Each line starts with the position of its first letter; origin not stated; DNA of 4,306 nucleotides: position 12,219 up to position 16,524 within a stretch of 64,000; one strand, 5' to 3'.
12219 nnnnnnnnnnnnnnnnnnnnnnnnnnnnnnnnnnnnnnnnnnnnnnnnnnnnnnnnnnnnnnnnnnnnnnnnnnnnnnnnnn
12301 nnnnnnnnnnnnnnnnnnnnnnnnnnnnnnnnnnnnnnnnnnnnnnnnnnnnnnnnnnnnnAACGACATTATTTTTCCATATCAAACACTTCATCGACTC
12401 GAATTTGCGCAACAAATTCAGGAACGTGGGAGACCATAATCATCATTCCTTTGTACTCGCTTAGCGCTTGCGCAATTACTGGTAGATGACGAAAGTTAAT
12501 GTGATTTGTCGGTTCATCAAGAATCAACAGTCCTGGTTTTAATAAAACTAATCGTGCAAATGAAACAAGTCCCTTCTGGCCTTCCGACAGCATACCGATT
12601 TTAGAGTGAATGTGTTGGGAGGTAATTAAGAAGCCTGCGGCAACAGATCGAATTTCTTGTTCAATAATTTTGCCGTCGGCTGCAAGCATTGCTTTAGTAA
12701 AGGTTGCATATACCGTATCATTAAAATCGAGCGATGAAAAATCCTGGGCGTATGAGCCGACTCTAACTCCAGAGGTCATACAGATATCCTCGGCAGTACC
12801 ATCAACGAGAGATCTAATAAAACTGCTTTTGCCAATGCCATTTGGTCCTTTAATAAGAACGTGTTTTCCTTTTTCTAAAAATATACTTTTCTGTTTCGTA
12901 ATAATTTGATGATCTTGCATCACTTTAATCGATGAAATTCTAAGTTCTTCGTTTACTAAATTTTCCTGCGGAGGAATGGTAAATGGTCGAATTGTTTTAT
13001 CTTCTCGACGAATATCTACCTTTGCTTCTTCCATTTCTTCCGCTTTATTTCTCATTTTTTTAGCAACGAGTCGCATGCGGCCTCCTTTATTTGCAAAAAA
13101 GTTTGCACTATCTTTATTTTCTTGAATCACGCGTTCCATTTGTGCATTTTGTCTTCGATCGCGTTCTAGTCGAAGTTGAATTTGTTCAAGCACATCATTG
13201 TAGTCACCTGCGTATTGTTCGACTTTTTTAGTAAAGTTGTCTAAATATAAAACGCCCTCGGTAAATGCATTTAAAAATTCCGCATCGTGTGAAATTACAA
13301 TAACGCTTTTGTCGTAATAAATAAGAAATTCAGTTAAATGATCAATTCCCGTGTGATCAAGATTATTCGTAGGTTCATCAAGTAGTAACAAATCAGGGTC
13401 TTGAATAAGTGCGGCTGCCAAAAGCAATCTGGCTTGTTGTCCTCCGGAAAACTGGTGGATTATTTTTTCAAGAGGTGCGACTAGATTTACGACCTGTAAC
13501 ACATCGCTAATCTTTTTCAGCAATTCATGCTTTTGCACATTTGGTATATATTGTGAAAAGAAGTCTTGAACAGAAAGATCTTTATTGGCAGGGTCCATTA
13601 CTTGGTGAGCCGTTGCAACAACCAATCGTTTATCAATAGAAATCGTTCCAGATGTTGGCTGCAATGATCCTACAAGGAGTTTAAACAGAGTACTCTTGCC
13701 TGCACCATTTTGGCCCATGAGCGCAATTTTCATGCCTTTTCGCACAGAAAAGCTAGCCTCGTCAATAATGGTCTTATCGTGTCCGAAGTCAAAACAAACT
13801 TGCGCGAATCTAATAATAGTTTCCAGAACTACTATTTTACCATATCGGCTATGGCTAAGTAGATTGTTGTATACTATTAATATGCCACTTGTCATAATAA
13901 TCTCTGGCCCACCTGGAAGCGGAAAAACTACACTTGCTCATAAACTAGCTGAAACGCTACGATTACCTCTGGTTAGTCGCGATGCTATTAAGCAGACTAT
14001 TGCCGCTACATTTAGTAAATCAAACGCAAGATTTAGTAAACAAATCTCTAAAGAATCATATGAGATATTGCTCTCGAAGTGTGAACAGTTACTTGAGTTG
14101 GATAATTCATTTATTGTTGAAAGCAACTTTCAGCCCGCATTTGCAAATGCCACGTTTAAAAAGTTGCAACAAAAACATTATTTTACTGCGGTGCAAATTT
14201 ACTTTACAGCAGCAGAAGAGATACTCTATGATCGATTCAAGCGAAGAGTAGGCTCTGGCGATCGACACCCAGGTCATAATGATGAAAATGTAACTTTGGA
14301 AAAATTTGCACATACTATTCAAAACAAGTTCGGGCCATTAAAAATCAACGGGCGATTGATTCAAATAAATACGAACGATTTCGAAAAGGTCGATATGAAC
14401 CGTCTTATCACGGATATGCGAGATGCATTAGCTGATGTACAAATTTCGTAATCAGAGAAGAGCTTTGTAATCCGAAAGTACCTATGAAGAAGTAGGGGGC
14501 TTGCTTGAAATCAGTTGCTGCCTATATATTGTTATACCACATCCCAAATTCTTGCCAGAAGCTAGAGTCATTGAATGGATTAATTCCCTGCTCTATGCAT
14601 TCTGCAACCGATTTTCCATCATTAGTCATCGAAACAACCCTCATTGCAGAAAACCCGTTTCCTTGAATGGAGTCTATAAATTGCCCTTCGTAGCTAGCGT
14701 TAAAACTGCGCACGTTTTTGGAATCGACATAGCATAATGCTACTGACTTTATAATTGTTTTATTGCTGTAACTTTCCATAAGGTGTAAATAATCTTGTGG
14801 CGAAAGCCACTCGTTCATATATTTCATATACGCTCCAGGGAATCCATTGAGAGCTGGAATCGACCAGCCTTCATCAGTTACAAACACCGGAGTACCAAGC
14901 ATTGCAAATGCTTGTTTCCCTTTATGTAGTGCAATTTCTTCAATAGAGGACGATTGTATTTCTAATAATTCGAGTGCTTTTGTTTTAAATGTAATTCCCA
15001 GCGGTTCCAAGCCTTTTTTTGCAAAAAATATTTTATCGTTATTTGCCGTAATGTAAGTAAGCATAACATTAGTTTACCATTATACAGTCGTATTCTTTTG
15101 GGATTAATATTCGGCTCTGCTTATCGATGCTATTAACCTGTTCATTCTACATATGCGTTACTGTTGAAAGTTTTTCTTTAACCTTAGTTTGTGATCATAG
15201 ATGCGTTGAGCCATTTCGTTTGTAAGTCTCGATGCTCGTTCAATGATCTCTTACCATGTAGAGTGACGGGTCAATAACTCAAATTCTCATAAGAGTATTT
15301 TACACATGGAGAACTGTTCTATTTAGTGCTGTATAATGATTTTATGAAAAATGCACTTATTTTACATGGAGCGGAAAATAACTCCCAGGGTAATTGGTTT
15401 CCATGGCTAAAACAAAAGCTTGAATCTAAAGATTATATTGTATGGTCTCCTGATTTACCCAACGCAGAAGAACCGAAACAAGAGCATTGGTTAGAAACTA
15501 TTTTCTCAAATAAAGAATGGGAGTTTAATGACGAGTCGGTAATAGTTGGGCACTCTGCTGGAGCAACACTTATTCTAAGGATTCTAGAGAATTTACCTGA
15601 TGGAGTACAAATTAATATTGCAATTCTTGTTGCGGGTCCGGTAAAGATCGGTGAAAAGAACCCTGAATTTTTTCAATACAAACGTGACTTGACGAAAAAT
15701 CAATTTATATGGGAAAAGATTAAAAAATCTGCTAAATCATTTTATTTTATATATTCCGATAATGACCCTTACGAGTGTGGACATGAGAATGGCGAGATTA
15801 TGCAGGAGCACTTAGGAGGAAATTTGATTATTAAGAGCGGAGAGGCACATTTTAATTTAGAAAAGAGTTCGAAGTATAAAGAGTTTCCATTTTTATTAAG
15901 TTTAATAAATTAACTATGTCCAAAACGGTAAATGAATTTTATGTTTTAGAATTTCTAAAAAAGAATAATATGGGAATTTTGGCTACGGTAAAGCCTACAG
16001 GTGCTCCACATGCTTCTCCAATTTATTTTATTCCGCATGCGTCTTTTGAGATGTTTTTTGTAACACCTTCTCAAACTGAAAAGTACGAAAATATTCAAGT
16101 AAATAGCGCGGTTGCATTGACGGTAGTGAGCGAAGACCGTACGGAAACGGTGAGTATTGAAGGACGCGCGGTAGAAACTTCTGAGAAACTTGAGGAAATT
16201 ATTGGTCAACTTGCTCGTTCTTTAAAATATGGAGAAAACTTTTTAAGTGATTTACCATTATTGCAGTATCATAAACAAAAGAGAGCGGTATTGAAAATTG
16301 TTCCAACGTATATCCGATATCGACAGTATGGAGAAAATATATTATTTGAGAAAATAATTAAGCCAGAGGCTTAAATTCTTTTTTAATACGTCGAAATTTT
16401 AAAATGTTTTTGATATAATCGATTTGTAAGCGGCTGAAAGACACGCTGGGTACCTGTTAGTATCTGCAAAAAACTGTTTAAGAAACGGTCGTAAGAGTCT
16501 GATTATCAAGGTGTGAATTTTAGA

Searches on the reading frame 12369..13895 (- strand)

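Call 8: search_protein_families(library=pfam, proteins=[window:12369-13895:-], max_evalue=0.0001)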
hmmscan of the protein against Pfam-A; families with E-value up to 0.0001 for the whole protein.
window:12369-13895:- (508 aa): 15 families
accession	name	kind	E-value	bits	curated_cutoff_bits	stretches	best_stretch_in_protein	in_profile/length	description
PF00005.33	ABC_tran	-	1.7e-44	152.2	25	2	45-177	2-137/137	ABC transporter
PF13304.12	AAA_21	-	6.9e-17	62.9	27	1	146-209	235-304/304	AAA domain, putative AbiEii toxin, Type IV TA system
PF02463.25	SMC_N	-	3e-08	33.8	40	0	146-211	134-205/220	RecF/RecN/SMC N terminal domain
PF03193.22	RsgA_GTPase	-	7.3e-08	32.9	30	0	55-89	107-141/174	RsgA GTPase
PF13401.12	AAA_22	-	5.4e-07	30.4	27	0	57-131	8-77/130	AAA domain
PF13555.12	AAA_29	-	7.7e-07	29.2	27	0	50-71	18-39/61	P-loop containing region of AAA domain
PF13479.12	AAA_24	-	4.6e-06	27.1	27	0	54-117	2-56/195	AAA domain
PF20720.3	nSTAND3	-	5e-06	26.7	27.2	0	339-369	13-43/155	Novel STAND NTPase 3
PF12775.13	AAA_7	-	1.6e-05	25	25.8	0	335-381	25-71/181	P-loop containing dynein motor region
PF05729.18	NACHT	-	5e-05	23.6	26.7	0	346-371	3-28/167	NACHT domain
PF01580.24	FtsK_SpoIIIE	-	6.5e-05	22.9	24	0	322-364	17-60/221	FtsK/SpoIIIE family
PF02367.23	TsaE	-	6.8e-05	23.3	26.6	0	51-80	18-47/128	Threonylcarbamoyl adenosine biosynthesis protein TsaE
PF00910.28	RNA_helicase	-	6.9e-05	23.7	21.5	0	346-376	1-31/105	RNA helicase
PF01926.29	MMR_HSR1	-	7.2e-05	23.3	21.9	0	56-82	1-27/113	50S ribosome-binding GTPase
PF05673.19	DUF815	-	8.4e-05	22.3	23.8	0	330-369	38-79/249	Protein of unknown function (DUF815)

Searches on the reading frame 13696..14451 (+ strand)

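Call 27: search_protein_families(library=pfam, proteins=[window:13696-14451:+], max_evalue=0.001)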
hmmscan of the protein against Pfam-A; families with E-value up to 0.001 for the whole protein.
window:13696-14451:+ (251 aa): 15 families
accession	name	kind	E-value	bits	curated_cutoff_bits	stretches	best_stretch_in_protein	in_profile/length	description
PF13671.12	AAA_33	-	6e-14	53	27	1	66-190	1-124/143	AAA domain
PF13238.12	AAA_18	-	8.6e-11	42.8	29.4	1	67-191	1-118/128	AAA domain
PF06414.18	Zeta_toxin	-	1.2e-08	35.1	22.3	1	63-174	15-134/199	Zeta toxin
PF13207.12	AAA_17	-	1.4e-07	32.3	27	1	71-189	2-127/136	AAA domain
PF13189.12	Cytidylate_kin2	-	7.4e-07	29.9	28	1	66-119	1-52/176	Cytidylate kinase-like family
PF00004.35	AAA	-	2.4e-06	28.4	21.2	1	67-115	1-52/131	ATPase family associated with various cellular activities (AAA)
PF20720.3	nSTAND3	-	1e-05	25.7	27.2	1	66-88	19-41/155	Novel STAND NTPase 3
PF24883.2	NPHP3_N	-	3.5e-05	24.5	24.8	1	66-141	24-88/164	Nephrocystin 3, N-terminal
PF13191.12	AAA_16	-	3.7e-05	24.7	32.6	1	63-129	23-86/167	AAA ATPase domain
PF05729.18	NACHT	-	6.4e-05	23.3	26.7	1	66-107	2-43/167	NACHT domain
PF08433.16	KTI12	-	6.8e-05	22.9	22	1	63-113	1-49/271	Chromatin associated protein KTI12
PF13521.12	AAA_28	-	7.2e-05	23.5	27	1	67-103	2-37/164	AAA domain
PF13401.12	AAA_22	-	0.00011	22.9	27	1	66-107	7-51/130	AAA domain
PF03266.21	NTPase_1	-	0.00026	21.3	23.9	1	67-89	2-24/168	NTPase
PF02224.24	Cytidylate_kin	-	0.00052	20.2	26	0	67-112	1-46/211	Cytidylate kinase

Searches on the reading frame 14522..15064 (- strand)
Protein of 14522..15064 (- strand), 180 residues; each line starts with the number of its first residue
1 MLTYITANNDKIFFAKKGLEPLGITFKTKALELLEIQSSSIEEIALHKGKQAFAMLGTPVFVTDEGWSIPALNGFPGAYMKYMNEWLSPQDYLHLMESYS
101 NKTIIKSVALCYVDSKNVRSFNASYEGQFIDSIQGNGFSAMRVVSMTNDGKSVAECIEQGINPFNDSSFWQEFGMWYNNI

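Call 55: search_protein_families(library=pfam, proteins=[window:14522-15064:-], max_evalue=0.001)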
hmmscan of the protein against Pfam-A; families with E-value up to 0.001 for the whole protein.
window:14522-15064:- (180 aa): 1 family
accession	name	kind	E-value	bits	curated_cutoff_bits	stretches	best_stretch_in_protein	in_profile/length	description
PF01725.21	Ham1p_like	-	7.9e-14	52.4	22.5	1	3-137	2-145/186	Ham1 family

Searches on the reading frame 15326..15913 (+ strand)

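Call 11: search_protein_families(library=ncbifam, proteins=[window:15326-15913:+], max_evalue=0.001)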
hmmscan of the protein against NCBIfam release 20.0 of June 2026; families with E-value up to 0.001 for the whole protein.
window:15326-15913:+ (195 aa): 0 families

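Call 55: search_protein_families(library=pfam, proteins=[window:15326-15913:+], max_evalue=0.001)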
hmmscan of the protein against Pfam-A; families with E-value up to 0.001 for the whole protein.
window:15326-15913:+ (195 aa): 2 families
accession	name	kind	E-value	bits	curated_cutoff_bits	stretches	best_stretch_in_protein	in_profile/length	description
PF06821.19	Ser_hydrolase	-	2.8e-17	63.6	22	1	11-189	2-165/172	Serine hydrolase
PF12697.13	Abhydrolase_6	-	6.2e-06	27.5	26.3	1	11-120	2-110/217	Alpha/beta hydrolase family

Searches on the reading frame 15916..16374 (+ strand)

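Call 11: search_protein_families(library=ncbifam, proteins=[window:15916-16374:+], max_evalue=0.001)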
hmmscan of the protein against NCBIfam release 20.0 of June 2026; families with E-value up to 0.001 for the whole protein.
window:15916-16374:+ (152 aa): 5 families
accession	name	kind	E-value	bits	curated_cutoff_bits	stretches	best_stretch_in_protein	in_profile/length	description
TIGR03618.1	Rv1155_F420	subfamily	4.1e-15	56.1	79.05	1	11-131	2-123/127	TIGR03618 family F420-dependent PPOX class oxidoreductase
TIGR04023.1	PPOX_MSMEG_5819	subfamily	3.2e-09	36.7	85.6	1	11-84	6-87/115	PPOX class F420-dependent oxidoreductase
TIGR03667.1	Rv3369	hypoth_equivalog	3e-07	30.4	125.3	1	9-87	6-84/130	TIGR03667 family PPOX class F420-dependent oxidoreductase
TIGR00558.3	pdxH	equivalog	9.4e-05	22.1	180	1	15-91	19-95/190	pyridoxamine 5'-phosphate oxidase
NF004231.0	PRK05679.1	subfamily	0.00093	18.7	129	0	18-91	46-119/213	pyridoxal 5'-phosphate synthase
